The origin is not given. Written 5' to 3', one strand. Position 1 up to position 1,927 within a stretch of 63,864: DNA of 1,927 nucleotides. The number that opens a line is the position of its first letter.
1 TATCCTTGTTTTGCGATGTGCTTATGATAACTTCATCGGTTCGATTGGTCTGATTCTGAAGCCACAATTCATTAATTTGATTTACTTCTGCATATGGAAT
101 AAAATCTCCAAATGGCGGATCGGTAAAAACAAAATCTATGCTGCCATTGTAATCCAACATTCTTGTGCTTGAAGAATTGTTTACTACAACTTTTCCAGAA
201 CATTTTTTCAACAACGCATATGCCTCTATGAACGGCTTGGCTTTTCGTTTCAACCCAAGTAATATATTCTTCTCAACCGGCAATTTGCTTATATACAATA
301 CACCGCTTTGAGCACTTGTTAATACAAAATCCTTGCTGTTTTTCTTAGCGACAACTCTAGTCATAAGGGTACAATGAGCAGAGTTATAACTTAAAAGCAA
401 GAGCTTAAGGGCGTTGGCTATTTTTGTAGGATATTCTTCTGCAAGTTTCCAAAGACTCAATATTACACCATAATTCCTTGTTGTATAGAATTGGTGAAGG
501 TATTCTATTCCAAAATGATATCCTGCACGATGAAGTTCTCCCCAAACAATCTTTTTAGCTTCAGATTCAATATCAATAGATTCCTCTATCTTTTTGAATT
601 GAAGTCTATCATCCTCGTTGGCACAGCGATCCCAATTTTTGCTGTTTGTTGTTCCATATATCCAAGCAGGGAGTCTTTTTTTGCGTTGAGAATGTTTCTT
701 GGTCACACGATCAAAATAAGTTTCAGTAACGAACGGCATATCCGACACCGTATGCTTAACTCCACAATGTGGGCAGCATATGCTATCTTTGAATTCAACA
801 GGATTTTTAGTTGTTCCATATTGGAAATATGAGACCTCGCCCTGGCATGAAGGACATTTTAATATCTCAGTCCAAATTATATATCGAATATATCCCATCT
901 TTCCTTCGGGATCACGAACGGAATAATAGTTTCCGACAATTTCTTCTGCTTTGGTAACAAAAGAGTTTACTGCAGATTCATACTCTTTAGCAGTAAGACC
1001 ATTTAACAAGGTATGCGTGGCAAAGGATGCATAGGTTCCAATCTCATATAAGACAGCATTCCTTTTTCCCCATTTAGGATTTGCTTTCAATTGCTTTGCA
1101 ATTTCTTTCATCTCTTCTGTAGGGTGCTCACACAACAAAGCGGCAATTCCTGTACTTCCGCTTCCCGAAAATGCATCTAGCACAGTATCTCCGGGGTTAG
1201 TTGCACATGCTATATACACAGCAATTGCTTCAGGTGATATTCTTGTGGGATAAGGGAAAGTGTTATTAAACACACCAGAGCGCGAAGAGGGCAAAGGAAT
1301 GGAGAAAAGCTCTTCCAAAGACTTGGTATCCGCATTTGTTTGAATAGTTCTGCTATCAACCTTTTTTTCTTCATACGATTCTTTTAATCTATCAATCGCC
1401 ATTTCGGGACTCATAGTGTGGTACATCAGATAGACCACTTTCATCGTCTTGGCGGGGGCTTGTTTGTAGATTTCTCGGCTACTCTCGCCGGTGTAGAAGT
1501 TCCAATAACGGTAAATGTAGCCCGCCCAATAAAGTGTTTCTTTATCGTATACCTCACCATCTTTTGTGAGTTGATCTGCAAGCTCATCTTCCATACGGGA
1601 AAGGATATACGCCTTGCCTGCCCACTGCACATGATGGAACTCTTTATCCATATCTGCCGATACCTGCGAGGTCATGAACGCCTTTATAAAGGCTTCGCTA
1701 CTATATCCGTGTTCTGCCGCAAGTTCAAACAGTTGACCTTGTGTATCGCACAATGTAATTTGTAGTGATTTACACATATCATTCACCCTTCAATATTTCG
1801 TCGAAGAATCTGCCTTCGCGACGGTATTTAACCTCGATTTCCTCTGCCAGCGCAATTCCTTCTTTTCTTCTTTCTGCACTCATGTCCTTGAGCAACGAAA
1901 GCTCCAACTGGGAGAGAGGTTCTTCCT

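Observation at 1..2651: Coupled XRE-HTH-DUF3990 and DUF3791-like::DNA methyltransferase pair at the end of an integrated element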

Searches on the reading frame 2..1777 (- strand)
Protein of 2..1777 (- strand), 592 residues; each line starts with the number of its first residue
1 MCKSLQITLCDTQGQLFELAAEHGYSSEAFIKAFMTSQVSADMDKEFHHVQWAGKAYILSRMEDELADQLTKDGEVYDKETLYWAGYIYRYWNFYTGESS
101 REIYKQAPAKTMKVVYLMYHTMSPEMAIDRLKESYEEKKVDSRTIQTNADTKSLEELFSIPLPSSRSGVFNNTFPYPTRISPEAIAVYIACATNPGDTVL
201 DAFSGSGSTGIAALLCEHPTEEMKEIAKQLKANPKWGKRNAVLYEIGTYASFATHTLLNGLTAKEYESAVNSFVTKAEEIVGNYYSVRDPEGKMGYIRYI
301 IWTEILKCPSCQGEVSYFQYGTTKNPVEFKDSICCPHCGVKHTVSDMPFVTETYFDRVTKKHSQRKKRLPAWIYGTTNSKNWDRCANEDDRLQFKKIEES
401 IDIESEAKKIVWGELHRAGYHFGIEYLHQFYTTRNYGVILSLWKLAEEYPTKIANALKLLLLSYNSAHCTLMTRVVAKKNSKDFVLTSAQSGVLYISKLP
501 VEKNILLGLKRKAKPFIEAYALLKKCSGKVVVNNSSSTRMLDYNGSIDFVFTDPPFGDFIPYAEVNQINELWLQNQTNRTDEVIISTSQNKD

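Call 6: search_protein_families(library=pfam, proteins=[window:2-1777:-], max_evalue=1)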
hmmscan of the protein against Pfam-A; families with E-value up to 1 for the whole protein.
window:2-1777:- (592 aa): 8 families
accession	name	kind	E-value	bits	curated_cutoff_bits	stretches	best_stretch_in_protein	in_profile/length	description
PF01555.25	N6_N4_Mtase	-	5.2e-13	49.9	26.7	1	108-215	94-201/221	DNA methylase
PF03602.21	Cons_hypoth95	-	0.0001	22.4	24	2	511-568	74-136/182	Conserved hypothetical protein 95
PF12760.12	Zn_ribbon_IS1595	-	0.002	18.5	25.4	0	296-318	9-31/46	Transposase zinc-ribbon domain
PF01170.24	UPF0020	-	0.0023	18.1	22.3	0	184-236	17-71/197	RMKL-like, methyltransferase domain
PF08274.17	Zn_Ribbon_YjdM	-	0.039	14.4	30.8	1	307-339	4-26/30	PhnA Zinc-Ribbon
PF14354.12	Lar_restr_allev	-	0.18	12.5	28.6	1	304-352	2-34/58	Restriction alleviation protein Lar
PF23451.1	Zn_ribbon_PaaD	-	0.57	10.3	27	0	330-349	12-31/53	PaaD zinc beta ribbon domain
PF14690.11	Zn_ribbon_ISL3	-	0.7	10.8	25.5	0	332-344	2-13/47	zinc-finger of transposase IS204/IS1001/IS1096/IS1165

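Call 7: search_protein_families(library=ncbifam, proteins=[window:2-1777:-], max_evalue=1)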
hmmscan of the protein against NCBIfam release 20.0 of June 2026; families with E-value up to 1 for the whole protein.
window:2-1777:- (592 aa): 8 families
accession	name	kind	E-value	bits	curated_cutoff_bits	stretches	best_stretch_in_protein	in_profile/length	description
NF010253.0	PRK13699.1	subfamily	0.00017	21.3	244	1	173-216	141-184/226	DNA methyltransferase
TIGR00095.1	TIGR00095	equivalog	0.00026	20.7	117.5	1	516-587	91-161/194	16S rRNA (guanine(966)-N(2))-methyltransferase RsmD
NF050803.1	DnaMtaseCcrMCaul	equivalog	0.00061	18.8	830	1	181-213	190-223/350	adenine-specific DNA-methyltransferase CcrM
NF008157.0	PRK10909.1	equivalog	0.00076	19.3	302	1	489-561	65-136/199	16S rRNA (guanine(966)-N(2))-methyltransferase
NF042963.1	DUF1156_antiphage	equivalog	0.009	14.1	1000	1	423-579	459-606/960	anti-phage-associated DUF1156 domain-containing protein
TIGR04104.1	cxxc_20_cxxc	subfamily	0.018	15.4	45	1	307-345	2-38/93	TIGR04104 family putative zinc finger protein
NF008572.0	PRK11524.1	equivalog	0.022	13.9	292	1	182-214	201-233/294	adenine-specific DNA-methyltransferase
NF047912.1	ECs_2282_CxxC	subfamily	0.74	9.8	37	0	306-340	3-35/60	ECs_2282 family putative zinc-binding protein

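Call 8: search_protein_families(library=padloc, proteins=[window:2-1777:-], max_evalue=1)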
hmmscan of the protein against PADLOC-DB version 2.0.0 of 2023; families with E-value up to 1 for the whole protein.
window:2-1777:- (592 aa): 39 families (the best 25 are shown)
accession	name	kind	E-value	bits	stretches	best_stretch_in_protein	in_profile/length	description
PDLC02541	PglX|PglXI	-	2.8e-78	262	1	155-592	100-539/919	PglXI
PDLC03346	MTase_II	-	7.9e-40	134.4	2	294-591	358-652/1068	Type II methyltransferase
PDLC03312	MTase_II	-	2.4e-36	122.9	3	364-588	945-1170/1344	Type II methyltransferase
PDLC03319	MTase_II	-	2e-15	54.6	1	433-590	175-335/503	Type II methyltransferase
PDLC03371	MTase_II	-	9.8e-10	36.4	1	137-214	156-229/260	Type II methyltransferase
PDLC04642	PDC-M42B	-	1.1e-09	36.7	1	9-132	12-136/138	-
PDLC03353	MTase_II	-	1.5e-08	32.5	2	121-214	138-227/260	Type II methyltransferase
PDLC03380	MTase_II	-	8.2e-07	26.5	2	172-216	33-77/393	Type II methyltransferase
PDLC03367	MTase_II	-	8.9e-07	25.6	1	263-591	88-390/633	Type II methyltransferase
PDLC03387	MTase_II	-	1.7e-06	25.4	1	168-213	212-251/289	Type II methyltransferase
PDLC03354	MTase_II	-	3.7e-06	24.2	1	176-216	321-361/425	Type II methyltransferase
PDLC03228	MTase_II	-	1.6e-05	22.8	1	176-214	144-182/227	Type II methyltransferase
PDLC03299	MTase_II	-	1.9e-05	22.3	1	176-215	196-235/296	Type II methyltransferase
PDLC03284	MTase_II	-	6.8e-05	20.3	1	182-236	102-155/361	Type II methyltransferase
PDLC03644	MTase_III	-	7.1e-05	19.7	1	170-218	320-369/542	Type III methyltransferase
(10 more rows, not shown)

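Call 12: find_homologous_proteins(query=window:2-1777:-, max_evalue=0.00001)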
Query window:2-1777:- (592 aa): 1469 proteins with E <= 0.00001 among 8000 candidates; the best 120 are listed.
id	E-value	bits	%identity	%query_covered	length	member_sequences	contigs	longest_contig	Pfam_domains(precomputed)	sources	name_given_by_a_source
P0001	0.0e+0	1329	97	100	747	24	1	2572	PF01555.25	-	-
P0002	0.0e+0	1129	82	99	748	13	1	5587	PF01555.25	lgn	-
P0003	0.0e+0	1095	78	100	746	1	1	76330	PF01555.25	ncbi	-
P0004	7.5e-228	776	74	74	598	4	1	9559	PF01555.25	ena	-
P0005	3.5e-227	773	74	74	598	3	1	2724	PF01555.25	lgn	-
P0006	2.0e-225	768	73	74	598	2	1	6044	PF01555.25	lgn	-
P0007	7.1e-223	759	73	74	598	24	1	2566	PF01555.25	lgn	-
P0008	1.4e-222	758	73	74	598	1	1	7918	PF01555.25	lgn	-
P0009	1.4e-222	758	72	74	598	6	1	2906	PF01555.25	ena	-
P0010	2.2e-222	758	72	74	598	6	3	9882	PF01555.25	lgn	-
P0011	3.2e-222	757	73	74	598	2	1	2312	PF01555.25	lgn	-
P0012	1.4e-221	755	73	74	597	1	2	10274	PF01555.25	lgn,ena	-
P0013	8.3e-221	752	73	74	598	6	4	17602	PF01555.25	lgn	-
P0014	4.3e-220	750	72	74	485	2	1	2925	PF01555.25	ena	-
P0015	1.5e-219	748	72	74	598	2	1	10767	PF01555.25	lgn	-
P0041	1.5e-202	692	67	74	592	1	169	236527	PF01555.25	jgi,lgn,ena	-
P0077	7.4e-200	683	67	74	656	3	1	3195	PF13443.13,PF01555.25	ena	-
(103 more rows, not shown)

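Call 13: find_encoding_contigs(protein=P0003, flank=10000, max_places=4)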
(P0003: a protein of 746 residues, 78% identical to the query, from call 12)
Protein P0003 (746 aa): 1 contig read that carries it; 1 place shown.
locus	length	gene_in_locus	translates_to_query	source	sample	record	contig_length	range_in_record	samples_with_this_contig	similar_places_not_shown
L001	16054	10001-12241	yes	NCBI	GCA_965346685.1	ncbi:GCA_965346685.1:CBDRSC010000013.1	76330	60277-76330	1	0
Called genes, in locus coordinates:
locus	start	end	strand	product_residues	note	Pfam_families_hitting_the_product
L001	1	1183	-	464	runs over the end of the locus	PF01594:AI-2E_transport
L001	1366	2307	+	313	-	PF00288:GHMP_kinases_N, PF08544:GHMP_kinases_C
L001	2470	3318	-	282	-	PF00763:THF_DHG_CYH, PF02882:THF_DHG_CYH_C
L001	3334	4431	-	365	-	PF01790:LGT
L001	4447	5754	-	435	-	PF00675:Peptidase_M16, PF05193:Peptidase_M16_C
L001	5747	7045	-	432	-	PF05193:Peptidase_M16_C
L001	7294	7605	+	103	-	PF00829:Ribosomal_L21p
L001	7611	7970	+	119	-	PF04327:Peptidase_Prp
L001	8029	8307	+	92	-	PF01016:Ribosomal_L27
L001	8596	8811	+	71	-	-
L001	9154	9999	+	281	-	PF01381:HTH_3 (weak), PF12844:HTH_19 (weak), PF13151:DUF3990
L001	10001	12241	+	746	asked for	PF01555:N6_N4_Mtase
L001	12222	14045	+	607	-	PF02384:N6_Mtase, PF07669:Eco57I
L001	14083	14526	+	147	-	PF13361:UvrD_C (weak)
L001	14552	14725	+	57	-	-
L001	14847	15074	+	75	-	-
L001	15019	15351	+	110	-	PF20648:DUF6809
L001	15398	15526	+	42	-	-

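Call 14: find_encoding_contigs(protein=P0002, flank=10000, max_places=4)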
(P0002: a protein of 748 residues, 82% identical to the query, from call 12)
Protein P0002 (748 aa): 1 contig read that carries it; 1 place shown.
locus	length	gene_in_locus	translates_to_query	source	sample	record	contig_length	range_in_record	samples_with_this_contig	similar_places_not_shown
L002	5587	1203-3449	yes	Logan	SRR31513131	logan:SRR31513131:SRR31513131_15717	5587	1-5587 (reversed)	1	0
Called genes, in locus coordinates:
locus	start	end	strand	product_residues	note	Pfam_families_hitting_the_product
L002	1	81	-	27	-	?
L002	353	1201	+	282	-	PF01381:HTH_3, PF13443:HTH_26 (faint), PF13560:HTH_31 (weak), PF13151:DUF3990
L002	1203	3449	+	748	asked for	PF01555:N6_N4_Mtase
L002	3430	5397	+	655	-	PF02384:N6_Mtase (weak), PF07669:Eco57I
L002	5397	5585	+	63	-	?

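Call 15: find_encoding_contigs(protein=P0001, flank=10000, max_places=4)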
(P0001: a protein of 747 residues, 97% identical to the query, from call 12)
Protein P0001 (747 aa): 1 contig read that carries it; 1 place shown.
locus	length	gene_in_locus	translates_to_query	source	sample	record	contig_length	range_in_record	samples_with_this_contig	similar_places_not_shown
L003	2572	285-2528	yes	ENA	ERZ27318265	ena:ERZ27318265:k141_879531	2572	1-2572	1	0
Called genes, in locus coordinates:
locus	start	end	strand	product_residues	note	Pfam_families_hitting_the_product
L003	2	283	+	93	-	?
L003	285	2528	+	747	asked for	PF01555:N6_N4_Mtase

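Call 19: find_encoding_contigs(protein=P0041, flank=8000, max_places=5)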
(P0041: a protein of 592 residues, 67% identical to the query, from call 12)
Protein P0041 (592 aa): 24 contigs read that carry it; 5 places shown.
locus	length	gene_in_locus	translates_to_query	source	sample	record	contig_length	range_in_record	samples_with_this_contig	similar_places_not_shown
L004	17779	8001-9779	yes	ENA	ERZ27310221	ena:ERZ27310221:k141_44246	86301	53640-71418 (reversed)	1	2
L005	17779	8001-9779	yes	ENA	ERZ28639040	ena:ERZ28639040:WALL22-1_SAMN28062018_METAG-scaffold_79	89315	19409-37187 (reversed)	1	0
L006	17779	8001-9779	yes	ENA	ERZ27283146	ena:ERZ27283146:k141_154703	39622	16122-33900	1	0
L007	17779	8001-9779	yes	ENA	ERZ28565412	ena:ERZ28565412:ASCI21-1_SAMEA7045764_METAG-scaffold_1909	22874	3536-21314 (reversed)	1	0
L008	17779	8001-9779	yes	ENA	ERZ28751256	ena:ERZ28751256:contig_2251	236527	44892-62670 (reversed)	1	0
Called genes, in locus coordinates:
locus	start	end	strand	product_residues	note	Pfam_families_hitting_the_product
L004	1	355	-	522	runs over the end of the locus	PF06415:iPGM_N, PF01676:Metalloenzyme, PF00884:Sulfatase (weak), PF01676:Metalloenzyme, PF06415:iPGM_N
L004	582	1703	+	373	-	PF00356:LacI, PF00532:Peripla_BP_1, PF13407:Peripla_BP_4, PF13377:Peripla_BP_3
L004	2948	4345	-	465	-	PF00589:Phage_integrase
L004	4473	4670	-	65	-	PF12728:HTH_17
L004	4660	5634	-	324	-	PF12834:Phage_int_SAM_2 (weak), PF02899:Phage_int_SAM_1, PF13495:Phage_int_SAM_4, PF12835:Integrase_1 (faint), PF00589:Phage_integrase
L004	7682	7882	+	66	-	-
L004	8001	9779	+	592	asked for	PF01555:N6_N4_Mtase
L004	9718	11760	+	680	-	PF02384:N6_Mtase (faint), PF07669:Eco57I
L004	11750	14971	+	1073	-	PF02384:N6_Mtase, PF07669:Eco57I (weak)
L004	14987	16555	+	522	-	PF02463:SMC_N (faint), PF13175:AAA_15, PF13476:AAA_23, PF13304:AAA_21, PF13175:AAA_15 (weak), PF20469:OLD-like_TOPRIM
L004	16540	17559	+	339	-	PF00580:UvrD-helicase (faint), PF01443:Viral_helicase1 (faint)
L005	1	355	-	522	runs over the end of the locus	PF06415:iPGM_N, PF01676:Metalloenzyme, PF00884:Sulfatase (weak), PF01676:Metalloenzyme, PF06415:iPGM_N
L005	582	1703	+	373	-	PF00356:LacI, PF00532:Peripla_BP_1, PF13407:Peripla_BP_4, PF13377:Peripla_BP_3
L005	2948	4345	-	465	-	PF00589:Phage_integrase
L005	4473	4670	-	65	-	PF12728:HTH_17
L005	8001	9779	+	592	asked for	PF01555:N6_N4_Mtase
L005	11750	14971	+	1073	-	PF02384:N6_Mtase, PF07669:Eco57I (weak)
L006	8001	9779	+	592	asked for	PF01555:N6_N4_Mtase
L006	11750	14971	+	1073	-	PF02384:N6_Mtase, PF07669:Eco57I (weak)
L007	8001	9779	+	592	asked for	PF01555:N6_N4_Mtase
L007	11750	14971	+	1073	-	PF02384:N6_Mtase, PF07669:Eco57I (weak)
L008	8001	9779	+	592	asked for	PF01555:N6_N4_Mtase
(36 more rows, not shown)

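Call 20: find_encoding_contigs(protein=P0013, flank=8000, max_places=4)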
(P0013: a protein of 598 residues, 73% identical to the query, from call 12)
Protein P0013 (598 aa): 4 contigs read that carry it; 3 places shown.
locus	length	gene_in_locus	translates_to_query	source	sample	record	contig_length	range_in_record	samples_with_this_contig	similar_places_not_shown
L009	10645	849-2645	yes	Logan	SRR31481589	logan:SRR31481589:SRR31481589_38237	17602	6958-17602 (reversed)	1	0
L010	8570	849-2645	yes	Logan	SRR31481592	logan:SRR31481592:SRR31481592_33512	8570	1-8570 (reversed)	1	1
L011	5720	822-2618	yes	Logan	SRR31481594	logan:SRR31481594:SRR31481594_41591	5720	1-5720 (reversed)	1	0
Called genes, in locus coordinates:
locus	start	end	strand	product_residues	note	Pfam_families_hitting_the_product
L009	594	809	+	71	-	PF13443:HTH_26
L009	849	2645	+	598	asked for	PF01555:N6_N4_Mtase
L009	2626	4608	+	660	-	PF02384:N6_Mtase (weak), PF07669:Eco57I (weak)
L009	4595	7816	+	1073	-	PF02384:N6_Mtase, PF07669:Eco57I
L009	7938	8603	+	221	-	PF10544:T5orf172, PF13455:MUG113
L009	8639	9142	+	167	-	-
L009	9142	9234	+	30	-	-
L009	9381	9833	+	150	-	PF18864:AbiTii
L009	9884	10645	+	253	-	PF26348:SRA_ScoMcrA, PF02182:SAD_SRA (weak)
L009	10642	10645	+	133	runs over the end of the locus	PF00293:NUDIX, PF14815:NUDIX_4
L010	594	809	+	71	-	PF13443:HTH_26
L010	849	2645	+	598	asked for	PF01555:N6_N4_Mtase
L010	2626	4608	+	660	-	PF02384:N6_Mtase (weak), PF07669:Eco57I (weak)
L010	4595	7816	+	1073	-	PF02384:N6_Mtase, PF07669:Eco57I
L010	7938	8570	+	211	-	?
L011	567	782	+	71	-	PF13443:HTH_26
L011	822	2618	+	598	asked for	PF01555:N6_N4_Mtase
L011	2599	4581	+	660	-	PF02384:N6_Mtase (weak), PF07669:Eco57I (weak)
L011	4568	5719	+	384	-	?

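Call 62: search_protein_families(library=padloc, proteins=[L009:594-806:+], max_evalue=0.001)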
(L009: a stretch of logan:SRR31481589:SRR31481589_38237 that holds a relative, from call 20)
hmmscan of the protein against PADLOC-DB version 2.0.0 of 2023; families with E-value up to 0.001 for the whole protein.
L009:594-806:+ (71 aa): 0 families

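Call 89: search_solved_structures(query=P0001, max_evalue=0.01)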
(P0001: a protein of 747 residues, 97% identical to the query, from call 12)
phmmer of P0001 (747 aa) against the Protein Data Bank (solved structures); distinct sequences matched with E-value up to 0.01: 2.
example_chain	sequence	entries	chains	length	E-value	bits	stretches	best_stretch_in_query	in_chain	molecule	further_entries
5hfj_A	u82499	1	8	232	0.0065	17.8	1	175-215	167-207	Adenine specific DNA methyltransferase (DpnA)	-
5hek_A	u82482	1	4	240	0.0068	17.7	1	175-215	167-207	Adenine specific DNA methyltransferase (DpnA)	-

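Call 109: search_protein_families(library=pfam, proteins=[P0077], max_evalue=0.001)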
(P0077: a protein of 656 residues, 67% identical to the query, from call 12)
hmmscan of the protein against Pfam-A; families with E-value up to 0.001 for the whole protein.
P0077 (656 aa): 4 families
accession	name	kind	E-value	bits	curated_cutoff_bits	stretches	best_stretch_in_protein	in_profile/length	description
PF13443.12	HTH_26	-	1e-14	55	22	1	7-65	1-61/63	Cro/C1-type HTH DNA-binding domain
PF01555.25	N6_N4_Mtase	-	2.1e-13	51.2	26.7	1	83-129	159-201/221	DNA methylase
PF01381.28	HTH_3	-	3.7e-05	24.1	23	1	11-60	4-54/55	Helix-turn-helix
PF03602.21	Cons_hypoth95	-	0.00021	21.5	24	0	445-477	95-130/182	Conserved hypothetical protein 95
